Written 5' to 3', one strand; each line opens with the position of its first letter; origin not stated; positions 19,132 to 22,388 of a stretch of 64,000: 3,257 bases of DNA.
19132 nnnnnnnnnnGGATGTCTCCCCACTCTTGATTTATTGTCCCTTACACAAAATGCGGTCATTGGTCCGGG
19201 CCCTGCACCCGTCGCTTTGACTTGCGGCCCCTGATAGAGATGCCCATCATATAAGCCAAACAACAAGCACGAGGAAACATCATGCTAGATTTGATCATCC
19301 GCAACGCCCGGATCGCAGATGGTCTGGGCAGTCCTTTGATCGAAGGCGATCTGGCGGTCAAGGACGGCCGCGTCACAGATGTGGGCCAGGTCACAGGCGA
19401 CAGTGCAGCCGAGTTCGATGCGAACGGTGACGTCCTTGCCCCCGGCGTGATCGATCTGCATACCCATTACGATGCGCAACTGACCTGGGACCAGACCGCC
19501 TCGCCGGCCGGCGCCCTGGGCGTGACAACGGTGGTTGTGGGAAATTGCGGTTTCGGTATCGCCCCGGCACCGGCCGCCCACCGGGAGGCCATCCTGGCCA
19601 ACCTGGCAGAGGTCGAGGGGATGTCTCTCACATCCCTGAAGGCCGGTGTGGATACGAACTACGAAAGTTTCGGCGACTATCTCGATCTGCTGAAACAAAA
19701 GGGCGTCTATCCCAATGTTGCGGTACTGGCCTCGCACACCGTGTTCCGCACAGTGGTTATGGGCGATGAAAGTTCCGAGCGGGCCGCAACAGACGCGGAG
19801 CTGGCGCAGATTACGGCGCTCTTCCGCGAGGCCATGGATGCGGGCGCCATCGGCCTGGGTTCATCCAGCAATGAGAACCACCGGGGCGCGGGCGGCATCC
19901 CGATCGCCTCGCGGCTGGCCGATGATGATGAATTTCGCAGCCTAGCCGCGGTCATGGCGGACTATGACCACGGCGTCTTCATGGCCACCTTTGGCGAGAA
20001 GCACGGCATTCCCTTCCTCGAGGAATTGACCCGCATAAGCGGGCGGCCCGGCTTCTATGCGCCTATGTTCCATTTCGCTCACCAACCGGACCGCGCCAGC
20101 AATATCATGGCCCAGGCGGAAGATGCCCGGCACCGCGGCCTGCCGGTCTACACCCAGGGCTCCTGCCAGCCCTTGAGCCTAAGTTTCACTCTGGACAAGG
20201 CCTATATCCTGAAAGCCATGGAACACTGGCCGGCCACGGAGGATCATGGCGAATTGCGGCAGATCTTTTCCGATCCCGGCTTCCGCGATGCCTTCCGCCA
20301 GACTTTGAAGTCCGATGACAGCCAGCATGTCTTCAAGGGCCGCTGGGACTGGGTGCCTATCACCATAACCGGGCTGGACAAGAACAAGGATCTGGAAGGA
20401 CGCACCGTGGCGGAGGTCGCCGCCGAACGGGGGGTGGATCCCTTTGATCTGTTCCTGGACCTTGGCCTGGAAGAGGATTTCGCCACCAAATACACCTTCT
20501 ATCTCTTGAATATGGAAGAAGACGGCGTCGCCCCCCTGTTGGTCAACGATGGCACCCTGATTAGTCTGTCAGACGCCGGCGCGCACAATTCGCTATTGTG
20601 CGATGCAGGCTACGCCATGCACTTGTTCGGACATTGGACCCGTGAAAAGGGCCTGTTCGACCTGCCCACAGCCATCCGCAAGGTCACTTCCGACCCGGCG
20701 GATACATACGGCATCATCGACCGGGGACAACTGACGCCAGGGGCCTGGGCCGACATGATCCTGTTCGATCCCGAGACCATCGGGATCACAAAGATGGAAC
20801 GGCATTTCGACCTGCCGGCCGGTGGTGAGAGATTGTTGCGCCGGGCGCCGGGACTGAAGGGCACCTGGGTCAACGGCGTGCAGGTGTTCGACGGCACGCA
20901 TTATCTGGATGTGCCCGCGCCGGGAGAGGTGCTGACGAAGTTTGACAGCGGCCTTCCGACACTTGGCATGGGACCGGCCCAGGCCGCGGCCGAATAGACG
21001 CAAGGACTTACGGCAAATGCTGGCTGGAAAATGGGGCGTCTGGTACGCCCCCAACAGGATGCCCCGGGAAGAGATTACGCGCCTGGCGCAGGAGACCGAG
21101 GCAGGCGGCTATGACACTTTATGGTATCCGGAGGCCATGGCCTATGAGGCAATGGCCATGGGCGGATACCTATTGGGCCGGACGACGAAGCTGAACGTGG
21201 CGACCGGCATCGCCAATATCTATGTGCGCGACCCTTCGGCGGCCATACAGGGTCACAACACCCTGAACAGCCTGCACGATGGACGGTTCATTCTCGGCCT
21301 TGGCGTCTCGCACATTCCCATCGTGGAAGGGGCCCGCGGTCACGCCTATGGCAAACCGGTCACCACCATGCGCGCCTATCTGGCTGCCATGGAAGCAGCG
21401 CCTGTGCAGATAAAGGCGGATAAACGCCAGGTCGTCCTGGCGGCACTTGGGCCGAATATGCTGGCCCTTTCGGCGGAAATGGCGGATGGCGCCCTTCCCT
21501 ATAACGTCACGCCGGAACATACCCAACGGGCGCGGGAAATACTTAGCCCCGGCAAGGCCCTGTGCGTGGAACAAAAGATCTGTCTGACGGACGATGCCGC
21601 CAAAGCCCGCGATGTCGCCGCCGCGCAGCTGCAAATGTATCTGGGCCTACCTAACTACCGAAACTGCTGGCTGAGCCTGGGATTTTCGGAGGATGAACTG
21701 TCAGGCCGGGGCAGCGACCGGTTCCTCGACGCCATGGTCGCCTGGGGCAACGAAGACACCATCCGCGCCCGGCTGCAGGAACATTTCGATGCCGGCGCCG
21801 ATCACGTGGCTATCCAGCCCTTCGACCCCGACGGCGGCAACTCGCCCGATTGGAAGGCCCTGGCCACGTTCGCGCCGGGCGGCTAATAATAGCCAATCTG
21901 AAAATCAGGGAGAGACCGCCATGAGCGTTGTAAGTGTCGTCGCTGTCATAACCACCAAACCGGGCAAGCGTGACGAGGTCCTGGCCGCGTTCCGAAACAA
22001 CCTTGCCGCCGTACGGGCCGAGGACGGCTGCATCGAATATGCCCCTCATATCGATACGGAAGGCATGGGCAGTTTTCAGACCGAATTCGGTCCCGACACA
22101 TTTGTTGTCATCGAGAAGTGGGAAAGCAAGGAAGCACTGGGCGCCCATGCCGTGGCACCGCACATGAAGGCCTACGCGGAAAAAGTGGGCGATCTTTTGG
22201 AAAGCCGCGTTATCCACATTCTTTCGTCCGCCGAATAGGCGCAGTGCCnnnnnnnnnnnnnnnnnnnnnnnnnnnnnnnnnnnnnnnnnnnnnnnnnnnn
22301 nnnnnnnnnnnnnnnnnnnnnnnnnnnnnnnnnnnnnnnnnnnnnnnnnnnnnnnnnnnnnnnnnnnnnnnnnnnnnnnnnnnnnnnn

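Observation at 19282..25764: Non-canonical protocatechuate operon: pcaHGB flanked by an amidohydrolase, two luciferase-like oxidoreductases and an ABM monooxygenase, without pcaC/pcaD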

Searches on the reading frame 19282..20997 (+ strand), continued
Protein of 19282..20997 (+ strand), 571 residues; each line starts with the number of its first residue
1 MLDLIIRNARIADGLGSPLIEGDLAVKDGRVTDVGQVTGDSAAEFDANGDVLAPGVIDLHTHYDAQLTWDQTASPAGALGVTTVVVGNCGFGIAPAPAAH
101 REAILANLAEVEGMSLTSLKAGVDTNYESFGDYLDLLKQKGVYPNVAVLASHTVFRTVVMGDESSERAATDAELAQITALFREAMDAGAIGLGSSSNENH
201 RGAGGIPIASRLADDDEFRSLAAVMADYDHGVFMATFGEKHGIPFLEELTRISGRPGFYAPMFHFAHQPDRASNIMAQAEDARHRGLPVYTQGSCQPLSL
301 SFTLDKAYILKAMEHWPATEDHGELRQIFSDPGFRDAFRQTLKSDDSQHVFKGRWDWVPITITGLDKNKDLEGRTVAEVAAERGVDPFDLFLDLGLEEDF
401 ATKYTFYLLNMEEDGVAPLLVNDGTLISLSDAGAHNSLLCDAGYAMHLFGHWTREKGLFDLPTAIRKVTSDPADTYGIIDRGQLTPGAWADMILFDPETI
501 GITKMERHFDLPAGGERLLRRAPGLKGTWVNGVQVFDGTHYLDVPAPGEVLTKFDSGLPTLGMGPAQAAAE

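Call 49: find_encoding_contigs(protein=P0228, flank=8000, max_places=1)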
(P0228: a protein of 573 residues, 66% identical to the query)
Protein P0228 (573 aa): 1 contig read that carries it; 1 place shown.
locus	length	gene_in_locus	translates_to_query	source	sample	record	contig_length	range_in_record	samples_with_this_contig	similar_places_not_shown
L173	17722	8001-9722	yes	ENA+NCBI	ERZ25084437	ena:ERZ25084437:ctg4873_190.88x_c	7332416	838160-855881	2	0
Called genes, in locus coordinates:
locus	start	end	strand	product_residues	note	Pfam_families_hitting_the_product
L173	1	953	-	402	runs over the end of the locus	PF00202:Aminotran_3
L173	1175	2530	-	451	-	PF00083:Sugar_tr (weak), PF07690:MFS_1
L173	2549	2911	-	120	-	-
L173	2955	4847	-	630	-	PF02538:Hydantoinase_B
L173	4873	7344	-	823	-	PF05378:Hydant_A_N, PF01968:Hydantoinase_A, PF19278:Hydant_A_C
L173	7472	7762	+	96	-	-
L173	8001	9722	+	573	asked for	PF07969:Amidohydro_3, PF01979:Amidohydro_1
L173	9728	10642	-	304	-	PF00296:Bac_luciferase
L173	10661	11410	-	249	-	PF00106:adh_short, PF08659:KR, PF13561:adh_short_C2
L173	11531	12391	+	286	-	PF13714:PEP_mutase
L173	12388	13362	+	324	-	PF01408:GFO_IDH_MocA, PF02894:GFO_IDH_MocA_C (faint), PF22725:GFO_IDH_MocA_C3 (weak)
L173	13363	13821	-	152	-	PF02639:DUF188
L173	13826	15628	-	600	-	PF00005:ABC_tran, PF01926:MMR_HSR1 (faint), PF02463:SMC_N (faint), PF13191:AAA_16 (faint), PF13304:AAA_21 (faint), PF13401:AAA_22 (faint), PF00005:ABC_tran, PF16326:ABC_tran_CTD, +3 more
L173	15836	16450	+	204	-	PF02566:OsmC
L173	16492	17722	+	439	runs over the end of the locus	PF01053:Cys_Met_Meta_PP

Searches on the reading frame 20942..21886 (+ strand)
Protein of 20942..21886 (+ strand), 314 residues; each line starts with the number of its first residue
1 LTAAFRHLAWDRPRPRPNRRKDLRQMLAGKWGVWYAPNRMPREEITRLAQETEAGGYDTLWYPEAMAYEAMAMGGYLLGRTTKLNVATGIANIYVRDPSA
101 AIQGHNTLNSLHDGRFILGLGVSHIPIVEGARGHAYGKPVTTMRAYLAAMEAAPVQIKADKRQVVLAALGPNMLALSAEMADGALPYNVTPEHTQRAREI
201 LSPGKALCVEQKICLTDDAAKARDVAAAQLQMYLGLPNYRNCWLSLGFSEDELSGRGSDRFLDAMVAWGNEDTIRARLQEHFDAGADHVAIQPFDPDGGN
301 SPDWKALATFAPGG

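Call 3: search_protein_families(library=pfam, proteins=[window:20942-21886:+])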
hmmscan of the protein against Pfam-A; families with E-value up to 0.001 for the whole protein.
window:20942-21886:+ (314 aa): 1 family
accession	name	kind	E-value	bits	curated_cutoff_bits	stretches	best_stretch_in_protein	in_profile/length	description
PF00296.26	Bac_luciferase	-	9.2e-33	114.4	27.9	1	39-288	19-314/314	Luciferase-like monooxygenase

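Call 4: search_protein_families(library=ncbifam, proteins=[window:20942-21886:+])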
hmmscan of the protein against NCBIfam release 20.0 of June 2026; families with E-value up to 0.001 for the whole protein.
window:20942-21886:+ (314 aa): 15 families
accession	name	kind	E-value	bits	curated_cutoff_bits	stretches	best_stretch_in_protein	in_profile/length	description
TIGR03620.1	F420_MSMEG_4141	subfamily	2.7e-87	292.7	219.8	1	29-309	2-278/280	TIGR03620 family F420-dependent LLM class oxidoreductase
TIGR03564.1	F420_MSMEG_4879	subfamily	2.7e-31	109.2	234.25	2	47-153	3-109/265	TIGR03564 family F420-dependent LLM class oxidoreductase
TIGR03559.1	F420_Rv3520c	subfamily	3.7e-27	95.2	335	2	41-147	11-117/325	LLM class F420-dependent oxidoreductase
TIGR03841.1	F420_Rv3093c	subfamily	8.2e-27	94.4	213.65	2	159-293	144-296/298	LLM class F420-dependent oxidoreductase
TIGR04024.1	F420_NP1902A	hypoth_equivalog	6.3e-23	81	345.4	1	43-148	15-120/330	TIGR04024 family LLM class F420-dependent oxidoreductase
NF002619.0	PRK02271.1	equivalog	1.2e-15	57.6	276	1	30-205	2-195/329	5,10-methylenetetrahydromethanopterin reductase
TIGR03617.1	F420_MSMEG_2256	subfamily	7.9e-15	54.6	278.15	1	49-153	1-104/318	TIGR03617 family F420-dependent LLM class oxidoreductase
TIGR03857.1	F420_MSMEG_2249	hypoth_equivalog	3.2e-13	49.6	218.4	1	47-128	18-100/329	TIGR03857 family LLM class F420-dependent oxidoreductase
TIGR03555.1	F420_mer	equivalog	3.5e-13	49.6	348.7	1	32-203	2-192/325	5,10-methylenetetrahydromethanopterin reductase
TIGR03621.1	F420_MSMEG_2516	subfamily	8.8e-09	34.9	213.15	1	40-182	11-171/295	TIGR03621 family F420-dependent LLM class oxidoreductase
TIGR03842.1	F420_CPS_4043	hypoth_equivalog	3.8e-07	29.5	295.45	1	40-185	10-168/329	TIGR03842 family LLM class F420-dependent oxidoreductase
TIGR03557.1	F420_G6P_family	subfamily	6.1e-07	28.9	210.4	0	151-297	152-298/316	TIGR03557 family F420-dependent LLM class oxidoreductase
TIGR03619.1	F420_Rv2161c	subfamily_domain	5.1e-06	26.2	166.9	0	64-122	41-98/247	TIGR03619 family F420-dependent LLM class oxidoreductase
TIGR03854.1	F420_MSMEG_3544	hypoth_equivalog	5.1e-05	22.7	295.6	0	38-122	9-95/290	TIGR03854 family LLM class F420-dependent oxidoreductase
TIGR03571.1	lucif_BA3436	subfamily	0.00014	21.2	303.9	1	65-121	64-120/304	TIGR03571 family LLM class oxidoreductase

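Call 26: search_solved_structures(query=window:21017-21886:+, max_evalue=0.00001)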
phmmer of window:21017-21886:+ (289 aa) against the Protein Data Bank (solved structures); distinct sequences matched with E-value up to 0.00001: 5.
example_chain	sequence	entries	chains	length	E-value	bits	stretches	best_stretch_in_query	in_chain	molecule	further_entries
1f07_A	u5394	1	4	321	1.6e-11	47.7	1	5-180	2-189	COENZYME F420-DEPENDENT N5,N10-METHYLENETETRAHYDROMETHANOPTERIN REDUCTASE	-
8qq8_A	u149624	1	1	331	2.1e-09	40.7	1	5-123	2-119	5,10-methylenetetrahydromethanopterin reductase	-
8qpl_A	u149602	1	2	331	2.9e-09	40.3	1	5-122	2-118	5,10-methylenetetrahydromethanopterin reductase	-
8qpm_A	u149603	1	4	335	3.1e-09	40.2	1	5-122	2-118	5,10-methylenetetrahydromethanopterin reductase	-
1z69_A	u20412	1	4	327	3.4e-09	40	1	5-174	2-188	Coenzyme F420-dependent N(5),N(10)-methylenetetrahydromethanopterin reductase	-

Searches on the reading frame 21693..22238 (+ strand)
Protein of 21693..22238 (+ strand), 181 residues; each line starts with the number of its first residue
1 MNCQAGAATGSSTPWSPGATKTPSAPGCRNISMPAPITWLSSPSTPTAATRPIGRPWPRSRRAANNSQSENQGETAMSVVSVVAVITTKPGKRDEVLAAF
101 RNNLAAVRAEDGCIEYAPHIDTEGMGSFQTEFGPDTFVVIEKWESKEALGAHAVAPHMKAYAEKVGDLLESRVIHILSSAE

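Call 3: search_protein_families(library=pfam, proteins=[window:21693-22238:+])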
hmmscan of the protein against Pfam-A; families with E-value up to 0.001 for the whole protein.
window:21693-22238:+ (181 aa): 1 family
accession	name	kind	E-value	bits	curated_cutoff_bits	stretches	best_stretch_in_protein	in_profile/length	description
PF03992.22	ABM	-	1.6e-18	67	23.1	1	80-163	2-77/78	Antibiotic biosynthesis monooxygenase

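Call 4: search_protein_families(library=ncbifam, proteins=[window:21693-22238:+])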
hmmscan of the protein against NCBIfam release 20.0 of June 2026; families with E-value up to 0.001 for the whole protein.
window:21693-22238:+ (181 aa): 0 families

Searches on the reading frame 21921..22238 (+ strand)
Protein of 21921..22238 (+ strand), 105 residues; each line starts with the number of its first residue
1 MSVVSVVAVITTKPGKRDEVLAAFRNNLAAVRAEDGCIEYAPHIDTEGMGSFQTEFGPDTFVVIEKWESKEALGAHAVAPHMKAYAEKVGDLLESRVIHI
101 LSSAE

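Call 27: search_solved_structures(query=window:21921-22238:+, max_evalue=0.01)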
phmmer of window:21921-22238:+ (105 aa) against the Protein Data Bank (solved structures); distinct sequences matched with E-value up to 0.01: 7.
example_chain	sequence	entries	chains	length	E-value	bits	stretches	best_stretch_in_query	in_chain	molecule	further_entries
1tuv_A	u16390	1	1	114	1.4e-17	66.9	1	4-97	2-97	Protein ygiN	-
1r6y_A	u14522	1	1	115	1.4e-17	66.8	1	4-97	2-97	Protein ygiN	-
1y0h_A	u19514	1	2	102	1.5e-05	28.2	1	2-97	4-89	hypothetical protein Rv0793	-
1x7v_A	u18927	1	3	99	0.00017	24.9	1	4-89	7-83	PA3566 protein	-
2fb0_A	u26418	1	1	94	0.00032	24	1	13-96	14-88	conserved hypothetical protein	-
4zos_A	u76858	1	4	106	0.00045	23.5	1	11-85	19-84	protein YE0340 from Yersinia enterocolitica subsp. enterocolitica 8081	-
4dpo_A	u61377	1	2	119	0.0073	19.7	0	3-94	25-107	Conserved protein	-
